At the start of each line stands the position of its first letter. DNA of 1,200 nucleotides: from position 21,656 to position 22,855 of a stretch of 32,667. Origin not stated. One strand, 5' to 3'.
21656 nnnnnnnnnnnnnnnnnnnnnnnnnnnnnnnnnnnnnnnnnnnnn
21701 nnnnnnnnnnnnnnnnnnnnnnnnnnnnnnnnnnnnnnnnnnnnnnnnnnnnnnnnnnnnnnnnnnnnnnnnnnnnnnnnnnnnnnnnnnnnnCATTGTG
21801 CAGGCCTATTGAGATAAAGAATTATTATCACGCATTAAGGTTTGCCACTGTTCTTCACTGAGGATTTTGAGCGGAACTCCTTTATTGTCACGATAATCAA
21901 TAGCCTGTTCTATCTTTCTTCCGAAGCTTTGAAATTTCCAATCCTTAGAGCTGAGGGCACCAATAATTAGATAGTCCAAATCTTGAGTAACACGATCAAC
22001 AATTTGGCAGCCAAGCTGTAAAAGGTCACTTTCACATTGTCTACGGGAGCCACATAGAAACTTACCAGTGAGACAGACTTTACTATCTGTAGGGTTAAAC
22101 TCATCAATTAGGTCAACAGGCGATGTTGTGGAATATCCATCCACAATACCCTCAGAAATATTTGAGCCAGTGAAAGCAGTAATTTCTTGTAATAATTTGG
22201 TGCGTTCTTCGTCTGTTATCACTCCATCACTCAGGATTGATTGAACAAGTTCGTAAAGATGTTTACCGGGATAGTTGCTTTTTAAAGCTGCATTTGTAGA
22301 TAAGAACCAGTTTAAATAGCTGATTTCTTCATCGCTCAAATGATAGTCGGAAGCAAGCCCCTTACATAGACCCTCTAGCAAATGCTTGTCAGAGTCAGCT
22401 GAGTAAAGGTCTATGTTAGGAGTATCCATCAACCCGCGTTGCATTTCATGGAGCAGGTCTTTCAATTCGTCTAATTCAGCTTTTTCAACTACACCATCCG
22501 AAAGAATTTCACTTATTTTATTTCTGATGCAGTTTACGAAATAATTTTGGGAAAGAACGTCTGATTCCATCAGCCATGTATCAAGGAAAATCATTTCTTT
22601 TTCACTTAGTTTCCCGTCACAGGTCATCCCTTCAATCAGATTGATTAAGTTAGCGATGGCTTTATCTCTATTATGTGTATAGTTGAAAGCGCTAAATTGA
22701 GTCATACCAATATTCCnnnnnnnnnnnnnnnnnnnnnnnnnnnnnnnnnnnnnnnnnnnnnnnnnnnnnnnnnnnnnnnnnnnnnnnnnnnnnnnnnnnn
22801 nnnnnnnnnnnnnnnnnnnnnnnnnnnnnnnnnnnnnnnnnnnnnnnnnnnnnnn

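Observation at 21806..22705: Low-GC, lysogen-expressed moron between int and cI encoding a TerB-like/BRCT-like 299-aa protein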

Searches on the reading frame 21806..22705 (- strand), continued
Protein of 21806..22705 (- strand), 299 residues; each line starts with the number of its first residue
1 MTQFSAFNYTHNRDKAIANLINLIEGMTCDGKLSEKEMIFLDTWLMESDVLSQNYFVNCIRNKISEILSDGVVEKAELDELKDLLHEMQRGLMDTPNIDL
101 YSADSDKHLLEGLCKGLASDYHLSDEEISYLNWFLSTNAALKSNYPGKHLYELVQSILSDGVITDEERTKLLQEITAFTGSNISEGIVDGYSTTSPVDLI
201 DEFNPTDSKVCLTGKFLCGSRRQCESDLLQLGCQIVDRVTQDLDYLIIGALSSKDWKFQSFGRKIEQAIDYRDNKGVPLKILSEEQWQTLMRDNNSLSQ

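Call 77: search_protein_families(library=pfam, alignment_id=A3, max_evalue=0.00001)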
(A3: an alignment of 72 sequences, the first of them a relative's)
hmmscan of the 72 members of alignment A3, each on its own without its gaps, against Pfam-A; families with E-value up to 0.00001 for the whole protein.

A. member 1, L006:3173-4774:- (533 aa): 1 family
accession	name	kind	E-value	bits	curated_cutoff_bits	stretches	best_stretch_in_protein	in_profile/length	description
PF00145.23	DNA_methylase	-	3.3e-44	152.1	22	2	109-260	50-168/324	C-5 cytosine-specific DNA methylase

B. families by the number of members that match (of 72 scanned): 81 families (the first 25 are shown)
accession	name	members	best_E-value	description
PF00589.27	Phage_integrase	5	3.4e-15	Phage integrase family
PF01381.28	HTH_3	3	1.2e-12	Helix-turn-helix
PF00239.26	Resolvase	2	4.7e-37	Resolvase, N terminal domain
PF00520.37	Ion_trans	2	2.2e-36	Ion transport protein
PF13476.12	AAA_23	2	2.2e-26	AAA domain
PF00717.28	Peptidase_S24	2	6e-25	Peptidase S24-like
PF20172.3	DUF6538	2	7.9e-18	Domain of unknown function (DUF6538)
PF07885.22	Ion_trans_2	2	2.5e-17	Ion channel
PF12228.14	DUF3604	1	1.1e-214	Protein of unknown function (DUF3604)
PF02028.23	BCCT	1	1.2e-156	BCCT, betaine/carnitine/choline family transporter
PF00171.27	Aldedh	1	2.5e-139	Aldehyde dehydrogenase family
PF13310.11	Virulence_RhuM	1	2e-119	Virulence protein RhuM family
PF02378.23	PTS_EIIC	1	9.4e-79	Phosphotransferase system, EIIC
PF03480.18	DctP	1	1.5e-61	Bacterial extracellular solute-binding protein, family 7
PF00532.27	Peripla_BP_1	1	2.6e-49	Periplasmic binding proteins and sugar binding domain of LacI family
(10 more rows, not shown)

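Call 78: search_protein_families(library=padloc, alignment_id=A3, max_evalue=0.00001)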
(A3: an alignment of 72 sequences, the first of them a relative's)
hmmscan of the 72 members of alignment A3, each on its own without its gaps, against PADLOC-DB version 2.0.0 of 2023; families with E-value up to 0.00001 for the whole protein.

A. member 1, L006:3173-4774:- (533 aa): 53 families (the best 25 are shown)
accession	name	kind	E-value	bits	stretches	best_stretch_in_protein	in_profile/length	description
PDLC02649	DrmMII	-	1.7e-86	288.8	2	377-511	287-417/422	DrmMII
PDLC03232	MTase_II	-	1.6e-65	219.7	2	377-509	328-457/465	Type II methyltransferase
PDLC03378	MTase_II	-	8.8e-62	207.4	2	112-291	55-204/344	Type II methyltransferase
PDLC03234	MTase_II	-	2.5e-60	202.7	2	2-294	2-211/375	Type II methyltransferase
PDLC02656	DrmMII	-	2.3e-55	186.4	2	376-522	335-479/491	DrmMII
PDLC03326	MTase_II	-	7.5e-50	168.3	3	428-509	289-373/412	Type II methyltransferase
PDLC02648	DrmMII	-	3e-48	162.8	2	421-509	356-448/468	DrmMII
PDLC00033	DruM2|DruM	-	5.3e-47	158.9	1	122-508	93-360/368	DNA cytosine methylase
PDLC00026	DruM2|DruM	-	8.2e-43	145.2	2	5-301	5-208/336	DNA cytosine methylase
PDLC03272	MTase_II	-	1.1e-38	131.5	2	431-512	312-390/407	Type II methyltransferase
PDLC03231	MTase_II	-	1.8e-37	127.2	2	421-516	377-470/488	Type II methyltransferase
PDLC02650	DrmMII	-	3.9e-36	122.9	2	456-509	362-415/435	DrmMII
PDLC00027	DruM2|DruM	-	5.9e-36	122.6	2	107-205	59-146/361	DNA cytosine methylase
PDLC00031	DruM2|DruM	-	1e-35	121.5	2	5-210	12-151/361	DNA cytosine methylase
PDLC03307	MTase_II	-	1.6e-35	121.1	2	118-259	60-195/382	Type II methyltransferase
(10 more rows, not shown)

B. families by the number of members that match (of 72 scanned): 175 families (the first 25 are shown)
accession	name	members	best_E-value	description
PDLC03859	LmuB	2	2.9e-38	-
PDLC04135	mad3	2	5.4e-29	mads_3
PDLC04140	mad8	2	1.8e-20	mads_8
PDLC03816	RTasPolA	1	2.6e-173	DRT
PDLC03976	PD-Lambda-1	1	1.5e-169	-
PDLC03863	LmuB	1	2.5e-165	-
PDLC03977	PD-Lambda-1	1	1.4e-163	-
PDLC04851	PDC-S05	1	1.1e-150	-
PDLC04852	PDC-S05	1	2.8e-148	-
PDLC04853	PDC-S05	1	2e-146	-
PDLC04868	PDC-S05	1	1.6e-137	-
PDLC04105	HerA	1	2.7e-135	-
PDLC04871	PDC-S05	1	2.9e-127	-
PDLC04843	PDC-S05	1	4.4e-123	-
PDLC04864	PDC-S05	1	5.3e-120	-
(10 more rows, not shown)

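Call 79: search_protein_families(library=padloc, proteins=[L037:902-2074:+, L037:2071-3825:+, L037:4862-5881:-, L039:1535-3100:+, L039:3306-3974:+, L039:4984-6057:-, L040:2000-3937:+, L040:4896-6221:-, L036:453-3734:+, L042:1090-3354:+], max_evalue=1e-20)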
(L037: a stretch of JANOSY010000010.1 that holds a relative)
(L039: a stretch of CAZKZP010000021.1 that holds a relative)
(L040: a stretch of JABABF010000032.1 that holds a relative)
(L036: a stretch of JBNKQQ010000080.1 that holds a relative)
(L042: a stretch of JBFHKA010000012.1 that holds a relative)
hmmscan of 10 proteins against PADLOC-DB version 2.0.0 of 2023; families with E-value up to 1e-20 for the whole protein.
L037:902-2074:+ (390 aa): 5 families
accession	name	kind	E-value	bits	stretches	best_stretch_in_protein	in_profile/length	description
PDLC04088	SIR2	-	1.7e-68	229.5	1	150-389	147-387/390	-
PDLC04093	SIR2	-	2.2e-34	117.1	1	24-335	9-308/395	-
PDLC04084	SIR2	-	8.1e-30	102.4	1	23-341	28-354/414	-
PDLC04094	SIR2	-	1.1e-28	98.6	1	25-330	9-294/399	-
PDLC04081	SIR2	-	2.1e-26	91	1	25-384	8-342/345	-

L037:2071-3825:+ (584 aa): 11 families
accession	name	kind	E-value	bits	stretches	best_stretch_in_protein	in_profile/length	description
PDLC04105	HerA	-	2.7e-135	450.2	1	14-583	9-573/576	-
PDLC02188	HerA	-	9.6e-80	267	2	344-580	332-577/578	-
PDLC04098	HerA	-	1.7e-76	256.2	2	338-580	434-684/686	-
PDLC04102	HerA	-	5.4e-75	251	2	381-572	460-647/654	-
PDLC04104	HerA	-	3.7e-68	228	1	232-583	31-375/379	-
PDLC04106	HerA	-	4.7e-61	205.2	1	381-581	464-664/667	-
PDLC02185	HerA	-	1.5e-52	177.1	1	385-565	405-582/585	-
PDLC04100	HerA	-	4.1e-51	172.3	1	377-566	392-576/580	-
PDLC04103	HerA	-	8.2e-38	128.1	1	339-564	351-576/579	-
PDLC04097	HerA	-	2.2e-35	120.4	1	380-564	426-613/618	-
PDLC04101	HerA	-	1.4e-30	104.4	1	14-401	11-393/400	-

L037:4862-5881:- (339 aa): 29 families (the best 25 are shown)
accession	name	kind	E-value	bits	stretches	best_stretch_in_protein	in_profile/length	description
PDLC04851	PDC-S05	-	1.1e-150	499.5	1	9-337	12-340/342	-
PDLC04852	PDC-S05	-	2.8e-148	491.5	1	9-337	13-342/346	-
PDLC04853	PDC-S05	-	2e-146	485.5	1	9-336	8-330/336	-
PDLC04868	PDC-S05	-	1.6e-137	456.1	1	9-334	8-332/335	-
PDLC04871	PDC-S05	-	2.9e-127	423.4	1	8-333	132-458/468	-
PDLC04843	PDC-S05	-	4.4e-123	408.7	1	8-337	7-328/330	-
PDLC04864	PDC-S05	-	5.3e-120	397.9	1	63-338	3-273/277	-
PDLC04870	PDC-S05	-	3.2e-93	309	1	9-210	11-209/214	-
PDLC04876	PDC-S05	-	1.5e-77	257.3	1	8-170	9-171/174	-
PDLC04854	PDC-S05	-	4.5e-55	184.6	1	8-137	5-135/212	-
PDLC04872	PDC-S05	-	3.7e-54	180.6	1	8-136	6-134/152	-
PDLC04964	PDC-S23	-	6e-53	178.1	1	9-135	6-132/331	-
PDLC04965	PDC-S23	-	6.9e-53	178.1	1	8-149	6-143/327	-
PDLC04858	PDC-S05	-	7.6e-50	166.2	1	8-136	6-131/138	-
PDLC04963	PDC-S23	-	5.7e-47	158.7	1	9-138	4-123/312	-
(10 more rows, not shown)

L039:1535-3100:+ (521 aa): 1 family
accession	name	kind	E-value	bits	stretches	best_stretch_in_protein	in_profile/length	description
PDLC03816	RTasPolA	-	2.6e-173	575.3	1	12-519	4-475/475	DRT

L039:3306-3974:+ (222 aa): 3 families
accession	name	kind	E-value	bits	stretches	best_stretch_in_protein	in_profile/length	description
PDLC01247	DEDDh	-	6.3e-38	128.6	1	13-169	1-138/139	"CAS-I,CAS-II,CAS-III,CAS-IV,CAS-V,CAS-VI; associated"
PDLC05027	PDC-S48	-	8.8e-35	118.6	1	13-179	7-173/411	-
PDLC05028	PDC-S48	-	4.6e-30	102.6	1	13-180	21-187/512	-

L039:4984-6057:- (357 aa): 0 families

L040:2000-3937:+ (645 aa): 0 families

L040:4896-6221:- (441 aa): 0 families

L036:453-3734:+ (1093 aa): 0 families

L042:1090-3354:+ (754 aa): 0 families

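Call 80: search_protein_families(library=padloc, proteins=[L038:384-1466:+, L038:1918-3807:+, L045:5310-7031:-, L050:272-2092:+, L032:829-2400:-, L020:681-2258:-, L020:4949-6331:-, L033:123-2423:+, L053:5292-6698:+, L019:2631-3503:-], max_evalue=1e-15)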
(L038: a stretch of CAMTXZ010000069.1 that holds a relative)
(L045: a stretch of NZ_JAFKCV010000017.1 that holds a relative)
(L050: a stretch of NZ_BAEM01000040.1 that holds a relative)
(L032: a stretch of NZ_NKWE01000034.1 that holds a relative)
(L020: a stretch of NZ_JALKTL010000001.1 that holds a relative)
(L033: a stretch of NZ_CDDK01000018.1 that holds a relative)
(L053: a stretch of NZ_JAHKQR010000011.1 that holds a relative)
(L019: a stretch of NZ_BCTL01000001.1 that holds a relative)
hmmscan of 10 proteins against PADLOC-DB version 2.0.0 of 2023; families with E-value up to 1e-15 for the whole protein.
L038:384-1466:+ (360 aa): 2 families
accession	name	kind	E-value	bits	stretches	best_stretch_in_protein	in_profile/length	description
PDLC03852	LmuA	-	9.2e-120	398.6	1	28-360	8-334/336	-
PDLC03857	LmuA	-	4.2e-31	106.9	1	220-360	178-324/327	-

L038:1918-3807:+ (629 aa): 4 families
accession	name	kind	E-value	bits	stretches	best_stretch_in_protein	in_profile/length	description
PDLC03863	LmuB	-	2.5e-165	549.6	1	23-628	3-608/610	-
PDLC03867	LmuB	-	1.1e-76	256.6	1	21-627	2-600/605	-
PDLC03862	LmuB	-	6.1e-50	168.2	1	22-627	6-638/643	-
PDLC03859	LmuB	-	2.9e-38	130.4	1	22-607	2-588/611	-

L045:5310-7031:- (573 aa): 0 families

L050:272-2092:+ (606 aa): 0 families

L032:829-2400:- (523 aa): 0 families

L020:681-2258:- (525 aa): 0 families

L020:4949-6331:- (460 aa): 0 families

L033:123-2423:+ (766 aa): 0 families

L053:5292-6698:+ (468 aa): 3 families
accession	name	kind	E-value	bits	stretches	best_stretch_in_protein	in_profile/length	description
PDLC03976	PD-Lambda-1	-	1.5e-169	563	1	35-465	57-488/491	-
PDLC03977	PD-Lambda-1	-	1.4e-163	543.3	1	37-459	58-481/496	-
PDLC05041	PDC-S57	-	4.1e-18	63.8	1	332-430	3-95/212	-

L019:2631-3503:- (290 aa): 0 families

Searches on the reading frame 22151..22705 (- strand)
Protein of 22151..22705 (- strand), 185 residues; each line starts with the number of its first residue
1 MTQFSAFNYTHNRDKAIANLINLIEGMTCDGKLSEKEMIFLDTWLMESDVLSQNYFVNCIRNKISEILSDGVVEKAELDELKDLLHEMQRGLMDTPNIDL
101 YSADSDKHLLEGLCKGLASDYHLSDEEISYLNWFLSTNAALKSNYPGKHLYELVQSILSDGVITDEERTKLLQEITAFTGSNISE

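Call 54: predict_structure(alignment_id=A2)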
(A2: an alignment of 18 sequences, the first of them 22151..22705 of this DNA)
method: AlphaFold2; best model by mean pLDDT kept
length: 185 residues; sequences in the alignment: 18
mean_pLDDT: 89.9   pTM: 0.87
mean pLDDT of the five models: 89.9, 89.3, 88.6, 88.4, 87.9
residues with pLDDT >= 90: 134; 70-90: 35; 50-70: 6; < 50: 10
segments of 3 or more residues with pLDDT < 50: 1-7, 183-185
pLDDT, mean of each block of 10 residues (from residue 1): 49 89 97 96 91 92 96 96 97 88 91 95 96 93 89 97 96 92 50
secondary structure, 60 per line:
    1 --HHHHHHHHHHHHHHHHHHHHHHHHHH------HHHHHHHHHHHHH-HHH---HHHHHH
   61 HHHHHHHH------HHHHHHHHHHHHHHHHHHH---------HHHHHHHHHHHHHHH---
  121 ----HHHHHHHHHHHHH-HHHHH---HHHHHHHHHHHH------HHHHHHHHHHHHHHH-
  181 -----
elements in order: H3-28 H35-47 H55-68 H75-93 H103-117 H125-137 H139-143 H147-158 H165-179

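Call 61: search_solved_structures(query=A2, max_evalue=10)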
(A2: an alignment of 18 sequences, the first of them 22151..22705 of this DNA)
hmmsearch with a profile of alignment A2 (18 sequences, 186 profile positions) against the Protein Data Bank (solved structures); distinct sequences matched with E-value up to 10: 3.
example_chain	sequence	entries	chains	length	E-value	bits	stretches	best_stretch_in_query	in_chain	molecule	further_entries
7wf9_A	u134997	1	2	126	0.43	13.5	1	48-104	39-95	Sorting nexin-25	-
7wf8_A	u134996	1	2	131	0.46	13.4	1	48-104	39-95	Sorting nexin-25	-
8uhf_A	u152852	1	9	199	1.6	11.6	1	68-130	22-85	Toxin co-regulated pilin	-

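Call 71: fold_search(model_id=the predicted structure, library=pdb)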
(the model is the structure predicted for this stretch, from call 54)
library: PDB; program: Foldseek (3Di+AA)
matches with E <= 10: 127; with E <= 0.001: 0
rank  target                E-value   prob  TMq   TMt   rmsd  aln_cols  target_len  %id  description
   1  7ocs_D                1.0e+00  0.12  0.23  0.08  14.7       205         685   10  Mannitol-1-phosphate bound to the phosphatase domain of the bifunctional mannitol-1-phosphate dehydrogenase/phosphatas (released 2022-04-27)
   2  2vpw_C                1.1e+00  0.35  0.38  0.31  10.7       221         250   15  Polysulfide reductase with bound menaquinone (released 2008-06-10)
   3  5lg6_B                1.6e+00  0.12  0.23  0.07  14.0       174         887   10  Structure of the deglycosylated porcine aminopeptidase N ectodomain (released 2017-04-12)
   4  7uw9_o                1.7e+00  0.08  0.17  0.20  18.5       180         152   13  Citrus V-ATPase State 1, H in contact with subunit a (released 2022-07-06)
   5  3qd9_A                1.8e+00  0.18  0.29  0.16  10.9       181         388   11  C72S/C353S mutant of Trypanosoma brucei QSOX containing an interdomain disulfide (released 2012-05-30)
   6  3qd9_D                1.8e+00  0.16  0.29  0.16  12.2       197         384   11  C72S/C353S mutant of Trypanosoma brucei QSOX containing an interdomain disulfide (released 2012-05-30)
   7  3ez0_A                1.8e+00  0.06  0.13  0.12  18.1       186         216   10  Crystal structure of protein of unknown function with ferritin-like fold (YP_832262.1) from Arthrobacter sp. FB24 at 2 (released 2008-11-25)
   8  4gzu_A                2.0e+00  0.04  0.14  0.09  19.7       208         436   13  Crystal structure of the DH-PH-PH domain of FARP2 (released 2013-03-13)
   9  3qd9_C                2.1e+00  0.16  0.30  0.17  11.4       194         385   11  C72S/C353S mutant of Trypanosoma brucei QSOX containing an interdomain disulfide (released 2012-05-30)
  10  7ocn_B                2.1e+00  0.05  0.20  0.08  14.8       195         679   13  Crystal structure of the bifunctional mannitol-1-phosphate dehydrogenase/phosphatase MtlD from Acinetobacter baumannii (released 2022-04-20)
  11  7z6h_D                2.2e+00  0.15  0.24  0.15  14.7       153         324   16  Structure of DNA-bound human RAD17-RFC clamp loader and 9-1-1 checkpoint clamp (released 2022-05-04)
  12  5xto_A                2.2e+00  0.14  0.27  0.22  15.7       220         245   11  Crystal structure of baculoviral sulfhydryl oxidase P33 (H114A mutant) (released 2017-09-13)
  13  2hps                  2.2e+00  0.08  0.25  0.25  13.3       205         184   15  Crystal structure of coelenterazine-binding protein from Renilla Muelleri (released 2007-01-09)
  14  8y6v_G                2.2e+00  0.06  0.19  0.14  24.2       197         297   17  Near-atomic structure of icosahedrally averaged jumbo bacteriophage PhiKZ capsid (released 2024-08-14)
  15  6x1g_A                2.3e+00  0.08  0.21  0.19  14.6       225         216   15  Crystal structure of a GEF domain from the Orientia tsutsugamushi protein OtDUB in complex with Rac1 (released 2020-11-25)
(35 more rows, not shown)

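Call 74: search_protein_families(library=pfam, alignment_id=A2, max_evalue=10)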
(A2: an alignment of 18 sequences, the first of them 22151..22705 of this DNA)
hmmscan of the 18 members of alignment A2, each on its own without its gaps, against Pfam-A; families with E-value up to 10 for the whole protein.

A. member 1, window:22151-22705:- (185 aa): 2 families
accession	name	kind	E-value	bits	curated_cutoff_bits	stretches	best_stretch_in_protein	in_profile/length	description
PF06892.16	Phage_CP76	-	0.0073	16.6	26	2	153-178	106-132/146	Phage regulatory protein CII (CP76)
PF04391.17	DUF533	-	0.18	11.8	29.6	1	154-178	78-102/178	Protein of unknown function (DUF533)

B. families by the number of members that match (of 18 scanned): 24 families
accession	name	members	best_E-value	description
PF20612.3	SHOCT_2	7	0.05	SHOCT domain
PF06892.16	Phage_CP76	5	0.0073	Phage regulatory protein CII (CP76)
PF20442.3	BrxL_N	4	0.0003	BREX system Lon protease-like protein BrxL N-terminal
PF22775.2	GA_3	4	0.17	GA-like domain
PF05099.18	TerB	3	0.0052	Tellurite resistance protein TerB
PF04391.17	DUF533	3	0.049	Protein of unknown function (DUF533)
PF18572.7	T6PP_N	2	0.012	Trehalose-6-phosphate phosphatase N-terminal helical bundle domain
PF09851.14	SHOCT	2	0.081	Short C-terminal domain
PF13202.12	EF-hand_5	2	0.51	EF hand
PF21977.1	DUF6926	1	0.012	Domain of unknown function (DUF6926)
PF19164.5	DUF5846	1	0.013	Family of unknown function (DUF5846)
PF21006.2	NHase_beta_N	1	0.02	Nitrile hydratase beta subunit, N-terminal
PF15783.10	FSIP2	1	0.045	Fibrous sheath-interacting protein 2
PF06648.16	AcMNPV_Ac75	1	0.061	Autographa californica nuclear polyhedrosis virus (AcMNPV), Ac75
PF15592.11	Imm41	1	0.079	Immunity protein 41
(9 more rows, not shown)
